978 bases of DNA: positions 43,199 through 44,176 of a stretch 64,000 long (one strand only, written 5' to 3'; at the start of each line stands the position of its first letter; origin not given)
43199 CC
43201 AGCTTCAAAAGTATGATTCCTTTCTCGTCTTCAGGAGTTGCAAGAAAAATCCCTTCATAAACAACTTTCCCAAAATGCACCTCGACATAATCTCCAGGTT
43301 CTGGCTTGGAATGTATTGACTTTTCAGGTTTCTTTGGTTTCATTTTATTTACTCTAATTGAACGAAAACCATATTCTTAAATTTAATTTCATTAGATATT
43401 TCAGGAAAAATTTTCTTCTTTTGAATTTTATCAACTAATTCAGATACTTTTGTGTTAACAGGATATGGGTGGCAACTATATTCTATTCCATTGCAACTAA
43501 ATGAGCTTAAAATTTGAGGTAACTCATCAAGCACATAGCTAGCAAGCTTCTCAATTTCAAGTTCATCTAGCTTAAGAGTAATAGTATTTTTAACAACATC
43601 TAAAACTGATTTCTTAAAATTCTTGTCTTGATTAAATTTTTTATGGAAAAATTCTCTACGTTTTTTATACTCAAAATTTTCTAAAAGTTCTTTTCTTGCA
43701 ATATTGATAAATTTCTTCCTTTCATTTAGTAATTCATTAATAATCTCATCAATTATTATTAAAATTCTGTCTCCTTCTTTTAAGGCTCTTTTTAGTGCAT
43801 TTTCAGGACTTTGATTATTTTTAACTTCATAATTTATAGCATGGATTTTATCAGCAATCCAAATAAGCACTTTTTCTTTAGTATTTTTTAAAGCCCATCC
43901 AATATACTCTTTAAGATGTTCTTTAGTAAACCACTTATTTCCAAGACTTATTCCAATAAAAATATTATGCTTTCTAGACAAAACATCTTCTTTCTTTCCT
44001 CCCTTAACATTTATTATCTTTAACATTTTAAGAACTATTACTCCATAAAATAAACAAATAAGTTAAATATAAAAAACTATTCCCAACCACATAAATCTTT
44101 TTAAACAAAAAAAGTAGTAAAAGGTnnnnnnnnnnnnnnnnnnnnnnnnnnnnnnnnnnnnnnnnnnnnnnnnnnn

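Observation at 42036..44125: Cyclodipeptide-synthase-like gene apparently co-transcribed with gatD in an archaeon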

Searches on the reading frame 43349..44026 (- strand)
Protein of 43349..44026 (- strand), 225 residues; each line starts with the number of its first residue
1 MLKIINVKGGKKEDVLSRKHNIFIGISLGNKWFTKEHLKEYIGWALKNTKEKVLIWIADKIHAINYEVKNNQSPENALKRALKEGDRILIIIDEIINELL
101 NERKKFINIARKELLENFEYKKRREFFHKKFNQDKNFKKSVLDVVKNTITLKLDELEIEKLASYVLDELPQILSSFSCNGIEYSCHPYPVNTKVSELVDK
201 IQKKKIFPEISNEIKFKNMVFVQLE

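Call 3: search_protein_families(library=pfam, proteins=[window:43349-44026:-], max_evalue=1)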
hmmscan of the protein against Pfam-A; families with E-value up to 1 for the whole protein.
window:43349-44026:- (225 aa): 1 family
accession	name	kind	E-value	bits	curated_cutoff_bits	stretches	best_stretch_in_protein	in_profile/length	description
PF16715.11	CDPS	-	7.1e-19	68.8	27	1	13-198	11-200/220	Cyclodipeptide synthase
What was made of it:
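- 43349..44026 (-): Cyclodipeptide synthase gene (225 aa), XYP subfamily. Catalytic S27, D59, Y164, E168, Y188-P189. PF16715 68.8 bits (cutoff 27; call 3).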

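Call 4: search_protein_families(library=ncbifam, proteins=[window:43349-44026:-], max_evalue=1)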
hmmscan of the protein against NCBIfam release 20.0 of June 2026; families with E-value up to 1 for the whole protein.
window:43349-44026:- (225 aa): 3 families
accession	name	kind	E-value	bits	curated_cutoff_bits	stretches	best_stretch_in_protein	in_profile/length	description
TIGR04539.1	tRNA_cyclodipep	subfamily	7.6e-22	77.9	45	1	13-197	11-199/220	tRNA-dependent cyclodipeptide synthase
NF052540.1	CydityrSynMycb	equivalog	1.8e-09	37.5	300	1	20-155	20-153/223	cyclodityrosine synthase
NF041594.1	dam_ctlPhtase_Archglob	equivalog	0.029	13.8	500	1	49-156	45-144/287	damage-control phosphatase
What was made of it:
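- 43349..44026 (-): TIGR04539 77.9 bits (cutoff 45; call 4).
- On Cyclodipeptide synthase (PF16715 / TIGR04539): TIGR04539 77.9 bits against 45 (calls 3, 4).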

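Call 5: search_solved_structures(query=window:43349-44026:-, max_evalue=10, show_alignments=3)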
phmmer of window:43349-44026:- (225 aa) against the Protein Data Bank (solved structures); distinct sequences matched with E-value up to 10: 20.
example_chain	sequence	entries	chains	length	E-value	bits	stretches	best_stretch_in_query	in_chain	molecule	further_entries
7qb8_A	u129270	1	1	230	5.4e-34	120.7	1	5-215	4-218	Cyclodipeptide synthase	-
7qay_A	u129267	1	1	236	8.2e-34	120.1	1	5-215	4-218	Cyclodipeptide synthase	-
7qaq_A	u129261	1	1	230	1e-33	119.9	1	5-215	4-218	Cyclodipeptide synthase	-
7qax_A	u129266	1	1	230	1.2e-33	119.6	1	5-215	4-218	Cyclodipeptide synthase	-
7qaw_A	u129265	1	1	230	1.4e-33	119.4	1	5-215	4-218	Cyclodipeptide synthase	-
7qat_A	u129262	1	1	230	1.7e-33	119.1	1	5-215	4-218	Cyclodipeptide synthase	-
7qau_A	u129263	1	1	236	3.7e-33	118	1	5-215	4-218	Cyclodipeptide synthase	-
9gun_A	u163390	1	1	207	3.9e-07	33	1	22-190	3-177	Cyclodipeptide synthase from Porphyromonas gingivalis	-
3oqv_A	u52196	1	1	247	1.1e-06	31.4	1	9-195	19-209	AlbC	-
4q24_A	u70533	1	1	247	5.7e-06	29.2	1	9-195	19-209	Cyclo(L-leucyl-L-phenylalanyl) synthase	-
31ee_A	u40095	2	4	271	2e-05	27.4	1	51-191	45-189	Cyclodipeptide synthase (FoCDPS) | Cyclodipeptide synthase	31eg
9j61_A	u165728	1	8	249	0.00013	24.7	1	14-142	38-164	Cyclodipeptide synthase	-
6ztu_A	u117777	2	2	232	0.00023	23.9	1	13-201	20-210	Cyclodipeptide synthase, BtCDPS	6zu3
7azu_A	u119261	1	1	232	0.00025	23.8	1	13-201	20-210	Cyclodipeptide synthase, BtCDPS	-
2x9q_A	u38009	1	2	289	0.0024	20.6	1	21-189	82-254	CYCLODIPEPTIDE SYNTHETASE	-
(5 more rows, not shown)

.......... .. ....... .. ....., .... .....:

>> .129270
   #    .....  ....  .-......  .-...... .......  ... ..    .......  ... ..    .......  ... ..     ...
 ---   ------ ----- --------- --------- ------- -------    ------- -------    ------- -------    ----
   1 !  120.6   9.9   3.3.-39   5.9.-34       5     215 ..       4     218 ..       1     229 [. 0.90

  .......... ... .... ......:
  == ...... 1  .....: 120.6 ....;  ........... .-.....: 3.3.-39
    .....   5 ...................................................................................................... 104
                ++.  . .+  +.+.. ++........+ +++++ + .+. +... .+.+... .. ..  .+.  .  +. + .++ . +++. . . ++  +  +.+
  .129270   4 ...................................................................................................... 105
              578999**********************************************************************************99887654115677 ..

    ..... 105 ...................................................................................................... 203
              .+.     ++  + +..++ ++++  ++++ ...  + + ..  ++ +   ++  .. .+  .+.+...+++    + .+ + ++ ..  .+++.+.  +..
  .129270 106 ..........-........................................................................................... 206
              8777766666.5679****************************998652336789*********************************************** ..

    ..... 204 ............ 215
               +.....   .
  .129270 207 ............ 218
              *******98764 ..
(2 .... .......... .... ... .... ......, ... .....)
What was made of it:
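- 43349..44026 (-): ParcuCDPS 7QB8 E 5.4e-34 (call 5).
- ParcuCDPS 7QB8 E 5.4e-34, AlbC E 1e-6 (call 5).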

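Call 10: find_homologous_proteins(query=window:43349-44026:-)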
Query window:43349-44026:- (225 aa): 159 proteins with E <= 0.001 among 949 candidates; the best 120 are listed.
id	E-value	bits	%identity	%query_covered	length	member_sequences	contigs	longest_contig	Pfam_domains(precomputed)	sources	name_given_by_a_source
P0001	2.4e-139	480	100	100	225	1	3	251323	PF16715.12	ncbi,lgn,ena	ncbi:MAG: tRNA-dependent cyclodipeptide synthase [Nanoarchaeota archaeon]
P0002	3.1e-90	319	67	99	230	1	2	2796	PF16715.12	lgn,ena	-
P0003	5.7e-85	302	65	99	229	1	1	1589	PF16715.12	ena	-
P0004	7.0e-83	295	60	99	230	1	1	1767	PF16715.12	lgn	-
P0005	4.2e-80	286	58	99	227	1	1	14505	PF16715.12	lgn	-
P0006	1.5e-77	278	61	100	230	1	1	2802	PF16715.12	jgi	jgi:tRNA-dependent cyclodipeptide synthase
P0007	2.8e-77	277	58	100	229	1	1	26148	PF16715.12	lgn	-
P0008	6.8e-77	276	57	99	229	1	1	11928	PF16715.12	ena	-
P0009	8.1e-56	207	48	98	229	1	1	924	PF16715.12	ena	-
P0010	3.0e-52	195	49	91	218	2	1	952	PF16715.12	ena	-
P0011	6.6e-51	191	43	97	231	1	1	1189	PF16715.12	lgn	-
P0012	1.0e-50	190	44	97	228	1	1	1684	PF16715.12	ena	-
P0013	4.2e-48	182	42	98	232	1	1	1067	PF16715.12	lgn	-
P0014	7.8e-48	181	43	97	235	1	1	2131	PF16715.12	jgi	jgi:tRNA-dependent cyclodipeptide synthase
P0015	6.2e-47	178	42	100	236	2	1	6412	PF16715.12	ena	-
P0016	6.8e-47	178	44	98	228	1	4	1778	PF16715.12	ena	-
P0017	1.3e-46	177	44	100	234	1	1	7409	PF16715.12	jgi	-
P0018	1.5e-46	177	44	97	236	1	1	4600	PF16715.12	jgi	jgi:tRNA-dependent cyclodipeptide synthase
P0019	1.7e-46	176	42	99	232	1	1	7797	PF16715.12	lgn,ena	-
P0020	1.8e-46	176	43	96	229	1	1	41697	PF16715.12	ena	-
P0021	5.3e-45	171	41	99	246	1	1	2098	PF16715.12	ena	-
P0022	8.8e-45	171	43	96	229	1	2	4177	PF16715.12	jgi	jgi:tRNA-dependent cyclodipeptide synthase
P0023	2.8e-44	169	41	92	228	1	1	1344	PF16715.12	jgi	jgi:tRNA-dependent cyclodipeptide synthase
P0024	3.0e-44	169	39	96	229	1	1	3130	PF16715.12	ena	-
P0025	1.1e-43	167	39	96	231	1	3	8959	PF16715.12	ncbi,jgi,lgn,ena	jgi:tRNA-dependent cyclodipeptide synthase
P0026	1.4e-43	167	42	94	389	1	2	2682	PF00856.34,PF16715.12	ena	-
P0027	4.2e-43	165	42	95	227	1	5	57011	PF16715.12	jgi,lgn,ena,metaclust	metaclust:\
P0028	4.9e-43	165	42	96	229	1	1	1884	PF16715.12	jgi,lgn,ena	-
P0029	5.4e-43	165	39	96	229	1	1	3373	PF16715.12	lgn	-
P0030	5.5e-43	165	43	91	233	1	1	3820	PF16715.12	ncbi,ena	-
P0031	7.4e-43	164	43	90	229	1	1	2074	PF16715.12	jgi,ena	-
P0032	8.6e-43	164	40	99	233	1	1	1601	PF16715.12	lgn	-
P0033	2.5e-42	163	45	90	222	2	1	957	PF16715.12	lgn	-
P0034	3.2e-42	162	39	93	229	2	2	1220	PF16715.12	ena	-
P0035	6.8e-42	161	41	89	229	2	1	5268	PF16715.12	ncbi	-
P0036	1.6e-41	160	43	92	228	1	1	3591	PF16715.12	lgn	-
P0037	2.1e-41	160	41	92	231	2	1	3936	PF16715.12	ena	-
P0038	2.8e-41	159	39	95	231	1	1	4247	PF16715.12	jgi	-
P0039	3.3e-41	159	43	92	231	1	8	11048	PF16715.12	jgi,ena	-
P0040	1.1e-40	157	36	95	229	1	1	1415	PF16715.12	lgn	-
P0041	1.6e-40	157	40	96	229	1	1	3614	PF16715.12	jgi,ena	-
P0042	1.1e-39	154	43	92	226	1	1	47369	PF16715.12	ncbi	ncbi:MAG: tRNA-dependent cyclodipeptide synthase [Patescibacteria group bacterium]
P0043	1.6e-39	154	41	89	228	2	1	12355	PF16715.12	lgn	-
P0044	2.4e-39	153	37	93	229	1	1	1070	PF16715.12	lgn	-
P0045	2.5e-39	153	39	98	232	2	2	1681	PF16715.12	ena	-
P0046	2.6e-39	153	34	95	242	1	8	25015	PF16715.12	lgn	-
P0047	3.1e-39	153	38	96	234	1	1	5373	PF16715.12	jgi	-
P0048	4.3e-39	152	39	96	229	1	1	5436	PF16715.12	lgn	-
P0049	5.3e-39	152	39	95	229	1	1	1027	PF16715.12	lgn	-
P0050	6.7e-39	152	39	95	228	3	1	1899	PF16715.12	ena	-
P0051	1.1e-38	151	36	95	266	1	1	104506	PF16715.12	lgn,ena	-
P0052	1.6e-38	150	38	95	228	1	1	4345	PF16715.12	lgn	-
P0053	1.8e-38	150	41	88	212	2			PF16715.12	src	-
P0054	1.9e-38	150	38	92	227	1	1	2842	PF16715.12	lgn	-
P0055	3.9e-38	149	42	91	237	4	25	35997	PF16715.12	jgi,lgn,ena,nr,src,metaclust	nr:hypothetical protein [uncultured archaeon]|metaclust:\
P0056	7.2e-38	148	38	92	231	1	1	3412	PF18411.7,PF16715.12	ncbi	-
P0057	8.3e-38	148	39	96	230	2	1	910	PF16715.12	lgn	-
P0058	9.3e-38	148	39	96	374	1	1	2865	PF00856.34,PF16715.12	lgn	-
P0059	1.1e-37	148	42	99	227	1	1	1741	PF16715.12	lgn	-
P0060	1.2e-37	147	36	95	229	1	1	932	PF16715.12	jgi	jgi:tRNA-dependent cyclodipeptide synthase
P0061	1.6e-37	147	36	98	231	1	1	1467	PF16715.12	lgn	-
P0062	1.8e-37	147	36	95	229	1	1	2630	PF16715.12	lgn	-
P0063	2.2e-37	147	36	95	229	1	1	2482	PF16715.12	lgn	-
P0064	2.3e-37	147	33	99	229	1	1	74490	PF16715.12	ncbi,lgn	-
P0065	2.5e-37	146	39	93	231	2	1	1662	PF16715.12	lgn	-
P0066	3.0e-37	146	42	89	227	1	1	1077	PF16715.12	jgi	-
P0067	3.3e-37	146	39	94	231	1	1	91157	PF16715.12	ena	-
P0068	4.5e-37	146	39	95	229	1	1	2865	PF16715.12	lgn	-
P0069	5.0e-37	145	40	99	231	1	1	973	PF16715.12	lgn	-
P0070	5.2e-37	145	36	95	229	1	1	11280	PF16715.12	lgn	-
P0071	7.9e-37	145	40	90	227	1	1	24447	PF16715.12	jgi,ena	-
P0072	1.0e-36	144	37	95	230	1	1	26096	PF16715.12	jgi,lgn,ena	jgi:tRNA-dependent cyclodipeptide synthase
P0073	1.0e-36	144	37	97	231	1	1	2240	PF16715.12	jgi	jgi:tRNA-dependent cyclodipeptide synthase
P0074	1.5e-36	144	36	96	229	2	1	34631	PF16715.12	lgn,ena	-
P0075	1.6e-36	144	38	93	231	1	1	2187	PF16715.12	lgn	-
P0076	1.7e-36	144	38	97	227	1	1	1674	PF16715.12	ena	-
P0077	2.5e-36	143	36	95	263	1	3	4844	PF16715.12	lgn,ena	-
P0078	3.3e-36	143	32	91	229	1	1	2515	PF16715.12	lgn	-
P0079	5.2e-36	142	35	95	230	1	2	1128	PF16715.12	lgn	-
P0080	5.5e-36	142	36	96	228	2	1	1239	PF16715.12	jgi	jgi:tRNA-dependent cyclodipeptide synthase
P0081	7.2e-36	142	39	95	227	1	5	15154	PF16715.12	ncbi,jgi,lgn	-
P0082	7.4e-36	142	38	99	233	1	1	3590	PF16715.12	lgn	-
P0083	7.7e-36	142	33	95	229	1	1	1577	PF16715.12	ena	-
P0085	1.1e-35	141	39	92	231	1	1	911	PF16715.12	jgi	jgi:tRNA-dependent cyclodipeptide synthase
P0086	1.3e-35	141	37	95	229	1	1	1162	PF16715.12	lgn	-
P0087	1.4e-35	141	35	95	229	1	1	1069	PF16715.12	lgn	-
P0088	1.5e-35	141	41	89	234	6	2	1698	PF16715.12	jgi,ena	-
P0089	1.5e-35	141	36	93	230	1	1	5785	PF16715.12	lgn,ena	-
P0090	1.9e-35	140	34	99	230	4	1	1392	PF16715.12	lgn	-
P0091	2.8e-35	140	34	95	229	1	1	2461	PF16715.12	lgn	-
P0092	3.5e-35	139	35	95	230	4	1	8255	PF16715.12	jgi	jgi:tRNA-dependent cyclodipeptide synthase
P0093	4.1e-35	139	37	95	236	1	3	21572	PF16715.12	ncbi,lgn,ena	-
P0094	8.0e-35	138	35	95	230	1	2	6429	PF16715.12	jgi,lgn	jgi:tRNA-dependent cyclodipeptide synthase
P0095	9.6e-35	138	35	95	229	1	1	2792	PF16715.12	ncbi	-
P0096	1.0e-34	138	39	89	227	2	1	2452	PF16715.12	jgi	-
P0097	1.1e-34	138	37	92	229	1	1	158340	PF16715.12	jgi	jgi:tRNA-dependent cyclodipeptide synthase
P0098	1.2e-34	138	35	95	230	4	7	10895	PF16715.12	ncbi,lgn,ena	-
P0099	1.3e-34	138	41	95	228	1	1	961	PF16715.12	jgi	-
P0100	1.4e-34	137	42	90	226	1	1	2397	PF16715.12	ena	-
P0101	2.8e-34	136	34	98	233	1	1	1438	PF16715.12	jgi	jgi:tRNA-dependent cyclodipeptide synthase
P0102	2.9e-34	136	38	91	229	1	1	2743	PF16715.12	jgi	jgi:tRNA-dependent cyclodipeptide synthase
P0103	3.5e-34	136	37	95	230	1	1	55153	PF16715.12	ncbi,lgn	-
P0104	4.1e-34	136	39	89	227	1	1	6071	PF16715.12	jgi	-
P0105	4.3e-34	136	36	93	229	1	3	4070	PF16715.12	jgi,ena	-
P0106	4.9e-34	136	36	93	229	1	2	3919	PF16715.12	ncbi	-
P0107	5.1e-34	136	34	93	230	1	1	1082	PF16715.12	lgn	-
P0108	7.2e-34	135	34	93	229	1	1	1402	PF16715.12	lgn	-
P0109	7.6e-34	135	42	79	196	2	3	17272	PF16715.12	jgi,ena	-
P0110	2.5e-33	133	34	95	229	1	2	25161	PF16715.12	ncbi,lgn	-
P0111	3.3e-33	133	37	89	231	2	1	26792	PF16715.12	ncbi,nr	ncbi:MAG: tRNA-dependent cyclodipeptide synthase [Victivallales bacterium]|nr:tRNA-dependent cyclodi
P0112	3.6e-33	133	37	95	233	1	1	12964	PF16715.12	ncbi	ncbi:MAG: tRNA-dependent cyclodipeptide synthase [archaeon]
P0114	4.4e-33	133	40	85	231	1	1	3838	PF16715.12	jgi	-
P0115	7.1e-33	132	34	95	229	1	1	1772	PF16715.12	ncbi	-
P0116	7.6e-33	132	40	95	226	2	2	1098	PF16715.12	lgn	-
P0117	1.2e-32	131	32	98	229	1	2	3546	PF16715.12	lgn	-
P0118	1.3e-32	131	37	95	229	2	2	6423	PF16715.12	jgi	jgi:tRNA-dependent cyclodipeptide synthase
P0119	1.6e-32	131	34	97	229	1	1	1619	PF16715.12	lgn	-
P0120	2.0e-32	130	35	92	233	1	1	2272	PF16715.12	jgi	-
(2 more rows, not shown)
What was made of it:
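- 43349..44026 (-): Identical protein named a tRNA-dependent CDPS in NCBI (call 10).
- The exact protein is already named a CDPS in NCBI (call 10).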

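Call 12: find_encoding_contigs(protein=P0001, flank=3000, max_places=3)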
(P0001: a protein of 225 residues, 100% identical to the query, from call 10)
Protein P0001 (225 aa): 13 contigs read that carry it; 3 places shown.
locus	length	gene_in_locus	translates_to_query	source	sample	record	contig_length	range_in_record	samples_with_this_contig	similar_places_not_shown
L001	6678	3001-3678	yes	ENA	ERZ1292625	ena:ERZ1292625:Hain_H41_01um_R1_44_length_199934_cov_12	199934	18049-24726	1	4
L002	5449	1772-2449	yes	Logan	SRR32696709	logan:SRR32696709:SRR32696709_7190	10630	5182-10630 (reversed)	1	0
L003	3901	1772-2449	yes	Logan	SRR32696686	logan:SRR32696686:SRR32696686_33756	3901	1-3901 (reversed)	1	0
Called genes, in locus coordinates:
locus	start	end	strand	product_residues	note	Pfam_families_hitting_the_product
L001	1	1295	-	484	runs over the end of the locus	PF00587:tRNA-synt_2b, PF03129:HGTP_anticodon, PF09180:ProRS-C_1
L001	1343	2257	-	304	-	PF00089:Trypsin, PF13365:Trypsin_2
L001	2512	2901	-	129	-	-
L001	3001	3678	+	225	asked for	PF16715:CDPS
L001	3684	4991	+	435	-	PF18195:GatD_N, PF00710:Asparaginase, PF17763:Asparaginase_C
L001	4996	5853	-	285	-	-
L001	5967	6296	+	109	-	-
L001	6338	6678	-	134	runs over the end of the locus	PF06210:DUF1003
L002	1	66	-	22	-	?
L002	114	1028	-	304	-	PF00089:Trypsin, PF13365:Trypsin_2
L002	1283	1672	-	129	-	-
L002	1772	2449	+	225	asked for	PF16715:CDPS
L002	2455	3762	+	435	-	PF18195:GatD_N, PF00710:Asparaginase, PF17763:Asparaginase_C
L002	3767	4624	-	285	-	-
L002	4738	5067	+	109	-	-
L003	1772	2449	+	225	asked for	PF16715:CDPS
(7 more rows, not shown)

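Call 13: find_encoding_contigs(protein=P0007, flank=6000, max_places=3)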
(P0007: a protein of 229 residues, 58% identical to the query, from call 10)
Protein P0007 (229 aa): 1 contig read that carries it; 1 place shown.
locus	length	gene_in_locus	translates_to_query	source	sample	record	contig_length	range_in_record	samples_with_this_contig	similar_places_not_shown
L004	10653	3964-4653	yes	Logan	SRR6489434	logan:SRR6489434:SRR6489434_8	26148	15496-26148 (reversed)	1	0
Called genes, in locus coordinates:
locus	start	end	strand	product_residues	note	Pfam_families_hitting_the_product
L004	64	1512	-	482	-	PF00587:tRNA-synt_2b, PF03129:HGTP_anticodon, PF09180:ProRS-C_1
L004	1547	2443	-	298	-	PF00089:Trypsin, PF13365:Trypsin_2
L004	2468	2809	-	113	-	-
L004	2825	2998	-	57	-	-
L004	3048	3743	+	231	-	PF14528:LAGLIDADG_3 (weak)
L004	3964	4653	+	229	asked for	PF16715:CDPS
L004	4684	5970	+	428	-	PF18195:GatD_N, PF00710:Asparaginase, PF17763:Asparaginase_C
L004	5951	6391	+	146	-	-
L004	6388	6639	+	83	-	-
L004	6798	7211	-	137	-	PF04463:2-thiour_desulf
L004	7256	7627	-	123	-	PF06210:DUF1003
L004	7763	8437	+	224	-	-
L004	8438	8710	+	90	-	-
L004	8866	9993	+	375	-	PF14528:LAGLIDADG_3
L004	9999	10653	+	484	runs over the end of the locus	PF02934:GatB_N, PF02637:GatB_Yqey (faint)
